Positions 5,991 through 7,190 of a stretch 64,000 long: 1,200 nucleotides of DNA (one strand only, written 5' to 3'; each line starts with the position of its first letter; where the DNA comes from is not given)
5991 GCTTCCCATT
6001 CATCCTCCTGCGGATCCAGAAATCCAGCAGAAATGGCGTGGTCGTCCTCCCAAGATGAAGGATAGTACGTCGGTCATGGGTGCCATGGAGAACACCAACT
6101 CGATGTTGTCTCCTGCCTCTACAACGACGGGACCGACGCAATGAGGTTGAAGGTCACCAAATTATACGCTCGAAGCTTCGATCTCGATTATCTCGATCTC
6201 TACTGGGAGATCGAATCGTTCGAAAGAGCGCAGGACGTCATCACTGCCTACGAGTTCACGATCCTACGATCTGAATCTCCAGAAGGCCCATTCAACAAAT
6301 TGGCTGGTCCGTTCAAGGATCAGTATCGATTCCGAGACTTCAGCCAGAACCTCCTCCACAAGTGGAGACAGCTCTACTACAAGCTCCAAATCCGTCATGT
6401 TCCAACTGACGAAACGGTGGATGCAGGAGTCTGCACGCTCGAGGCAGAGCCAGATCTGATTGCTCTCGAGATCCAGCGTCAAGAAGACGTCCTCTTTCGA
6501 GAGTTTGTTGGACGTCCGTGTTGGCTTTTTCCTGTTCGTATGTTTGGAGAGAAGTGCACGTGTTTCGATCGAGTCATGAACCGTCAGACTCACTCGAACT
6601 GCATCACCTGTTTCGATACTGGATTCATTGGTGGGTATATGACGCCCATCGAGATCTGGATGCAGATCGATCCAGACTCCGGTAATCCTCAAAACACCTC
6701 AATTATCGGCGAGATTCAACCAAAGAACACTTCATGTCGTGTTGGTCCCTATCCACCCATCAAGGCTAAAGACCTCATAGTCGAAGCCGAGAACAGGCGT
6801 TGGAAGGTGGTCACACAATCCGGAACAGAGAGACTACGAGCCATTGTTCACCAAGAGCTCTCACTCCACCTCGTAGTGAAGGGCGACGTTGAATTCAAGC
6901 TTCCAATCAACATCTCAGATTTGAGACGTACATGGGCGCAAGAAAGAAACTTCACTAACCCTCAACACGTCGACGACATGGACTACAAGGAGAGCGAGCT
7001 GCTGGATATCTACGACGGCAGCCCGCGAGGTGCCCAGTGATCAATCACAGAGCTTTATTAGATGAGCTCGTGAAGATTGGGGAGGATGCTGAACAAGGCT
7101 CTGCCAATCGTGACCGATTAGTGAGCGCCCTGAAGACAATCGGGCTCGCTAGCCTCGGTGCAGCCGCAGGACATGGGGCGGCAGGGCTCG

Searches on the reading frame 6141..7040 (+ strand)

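Call 20: search_protein_families(library=pfam, proteins=[window:6141-7040:+], max_evalue=0.01)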
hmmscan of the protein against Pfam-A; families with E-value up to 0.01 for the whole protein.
window:6141-7040:+ (299 aa): 0 families

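Call 55: search_protein_families(library=phrogs, proteins=[window:6141-7040:+], max_evalue=0.001)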
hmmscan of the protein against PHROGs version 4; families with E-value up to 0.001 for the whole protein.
window:6141-7040:+ (299 aa): 1 family
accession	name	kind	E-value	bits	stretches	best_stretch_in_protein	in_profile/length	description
phrog_2806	-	unknown function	7.4e-06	26.7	1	138-218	47-127/198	-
